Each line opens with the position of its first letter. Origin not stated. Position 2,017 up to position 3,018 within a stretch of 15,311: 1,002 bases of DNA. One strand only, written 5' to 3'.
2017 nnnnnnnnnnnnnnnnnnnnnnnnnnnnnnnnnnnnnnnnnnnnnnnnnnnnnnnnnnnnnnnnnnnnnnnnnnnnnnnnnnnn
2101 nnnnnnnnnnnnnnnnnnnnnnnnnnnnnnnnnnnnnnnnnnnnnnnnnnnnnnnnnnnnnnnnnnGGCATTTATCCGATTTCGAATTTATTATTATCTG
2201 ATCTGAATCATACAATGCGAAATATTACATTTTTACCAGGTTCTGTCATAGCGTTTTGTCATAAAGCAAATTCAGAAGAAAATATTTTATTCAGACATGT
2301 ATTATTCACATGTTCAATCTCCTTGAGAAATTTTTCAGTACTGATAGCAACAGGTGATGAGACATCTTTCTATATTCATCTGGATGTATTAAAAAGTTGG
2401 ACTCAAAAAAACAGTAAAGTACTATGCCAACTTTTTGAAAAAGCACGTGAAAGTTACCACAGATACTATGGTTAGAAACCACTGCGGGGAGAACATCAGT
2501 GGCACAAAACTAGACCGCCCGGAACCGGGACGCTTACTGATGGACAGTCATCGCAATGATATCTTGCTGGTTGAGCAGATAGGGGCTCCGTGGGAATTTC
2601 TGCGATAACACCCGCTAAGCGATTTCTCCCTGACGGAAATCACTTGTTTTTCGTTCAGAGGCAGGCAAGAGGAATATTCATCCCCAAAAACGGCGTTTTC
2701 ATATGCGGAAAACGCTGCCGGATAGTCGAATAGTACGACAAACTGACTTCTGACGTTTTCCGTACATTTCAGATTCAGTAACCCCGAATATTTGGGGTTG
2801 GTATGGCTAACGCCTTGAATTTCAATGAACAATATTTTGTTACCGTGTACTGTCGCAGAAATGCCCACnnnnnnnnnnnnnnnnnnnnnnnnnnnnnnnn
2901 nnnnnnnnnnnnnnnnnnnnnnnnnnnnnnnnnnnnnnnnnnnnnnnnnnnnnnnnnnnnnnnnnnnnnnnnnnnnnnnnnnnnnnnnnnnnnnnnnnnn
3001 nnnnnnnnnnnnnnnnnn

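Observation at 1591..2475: Unrecognised 294-aa AT-rich gene behind repeat copy 1: candidate novel toxin or defence function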

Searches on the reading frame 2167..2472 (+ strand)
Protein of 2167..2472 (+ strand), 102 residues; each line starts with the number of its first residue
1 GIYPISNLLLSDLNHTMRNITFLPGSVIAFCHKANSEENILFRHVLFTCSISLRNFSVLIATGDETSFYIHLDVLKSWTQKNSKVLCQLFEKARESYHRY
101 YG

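Call 55: predict_structure(alignment_id=A4)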
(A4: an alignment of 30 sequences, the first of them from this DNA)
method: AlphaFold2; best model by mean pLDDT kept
length: 102 residues; sequences in the alignment: 30
mean_pLDDT: 97.3   pTM: 0.88
mean pLDDT of the five models: 97.3, 97.2, 97.1, 96.7, 96.7
residues with pLDDT >= 90: 101; 70-90: 1; 50-70: 0; < 50: 0
segments of 3 or more residues with pLDDT < 50: none
pLDDT, mean of each block of 10 residues (from residue 1): 98 96 98 97 98 98 97 98 98 97 85
secondary structure, 60 per line:
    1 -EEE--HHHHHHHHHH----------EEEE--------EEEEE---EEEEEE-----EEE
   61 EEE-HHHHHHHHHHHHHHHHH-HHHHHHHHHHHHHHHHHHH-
elements in order: E2-4 H7-16 E27-30 E39-43 E47-52 E58-63 H65-81 H83-101

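Call 56: profile_search(alignment_id=A4)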
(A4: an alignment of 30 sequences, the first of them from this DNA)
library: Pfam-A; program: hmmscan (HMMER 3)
A. the first sequence (102 residues): domains with independent E <= 10: 0; with E <= 0.001: 0
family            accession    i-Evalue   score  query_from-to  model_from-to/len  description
(no Pfam family matches the first sequence, even at E <= 10)
B. every sequence of the alignment scanned on its own (30 sequences): families by number of members that match
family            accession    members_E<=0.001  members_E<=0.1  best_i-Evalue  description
DUF4160           PF13711.11                 4               9        1.1e-04  Domain of unknown function (DUF4160)
CS                PF04969.22                 0               1        1.8e-02  CS domain
CUB_M02D8_5_4th   PF23063.1                  0               1        4.2e-02  M02D8_5-like, fourth CUB domain
MINDY_DUB         PF04424.19                 0               1        7.6e-02  MINDY deubiquitinase

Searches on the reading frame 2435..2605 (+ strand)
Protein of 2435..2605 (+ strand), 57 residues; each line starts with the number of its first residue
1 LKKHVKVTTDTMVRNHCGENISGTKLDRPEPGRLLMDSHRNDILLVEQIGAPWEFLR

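Call 3: search_protein_families(proteins=[window:2435-2605:+], library=padloc, max_evalue=1)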
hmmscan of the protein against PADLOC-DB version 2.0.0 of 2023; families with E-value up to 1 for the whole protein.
window:2435-2605:+ (57 aa): 0 families

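Call 4: search_protein_families(proteins=[window:2435-2605:+], library=ncbifam, max_evalue=1)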
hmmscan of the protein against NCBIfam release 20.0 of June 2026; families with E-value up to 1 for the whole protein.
window:2435-2605:+ (57 aa): 0 families

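Call 5: search_protein_families(proteins=[window:2435-2605:+], library=phrogs, max_evalue=1)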
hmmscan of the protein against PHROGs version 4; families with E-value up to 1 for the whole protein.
window:2435-2605:+ (57 aa): 3 families
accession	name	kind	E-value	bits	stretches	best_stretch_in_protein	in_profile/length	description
phrog_35251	-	unknown function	5e-05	24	1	36-49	1-14/65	-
phrog_31769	-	unknown function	0.00038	21.4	1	36-50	1-15/85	-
phrog_125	-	DNA, RNA and nucleotide metabolism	0.0059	17.2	1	19-49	53-83/254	DNA invertase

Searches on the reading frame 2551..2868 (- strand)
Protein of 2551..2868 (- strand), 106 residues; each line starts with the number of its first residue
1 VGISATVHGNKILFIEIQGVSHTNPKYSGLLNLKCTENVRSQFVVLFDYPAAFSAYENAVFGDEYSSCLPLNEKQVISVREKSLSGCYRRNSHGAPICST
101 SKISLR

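Call 3: search_protein_families(proteins=[window:2551-2868:-], library=padloc, max_evalue=1)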
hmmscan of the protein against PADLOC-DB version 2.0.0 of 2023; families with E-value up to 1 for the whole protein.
window:2551-2868:- (106 aa): 0 families

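Call 4: search_protein_families(proteins=[window:2551-2868:-], library=ncbifam, max_evalue=1)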
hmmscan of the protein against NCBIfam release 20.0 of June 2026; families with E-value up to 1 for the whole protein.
window:2551-2868:- (106 aa): 0 families

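Call 5: search_protein_families(proteins=[window:2551-2868:-], library=phrogs, max_evalue=1)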
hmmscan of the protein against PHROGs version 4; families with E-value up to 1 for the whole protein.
window:2551-2868:- (106 aa): 1 family
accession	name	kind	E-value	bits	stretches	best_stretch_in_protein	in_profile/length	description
phrog_25733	-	unknown function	0.13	13.8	1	58-95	12-49/66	-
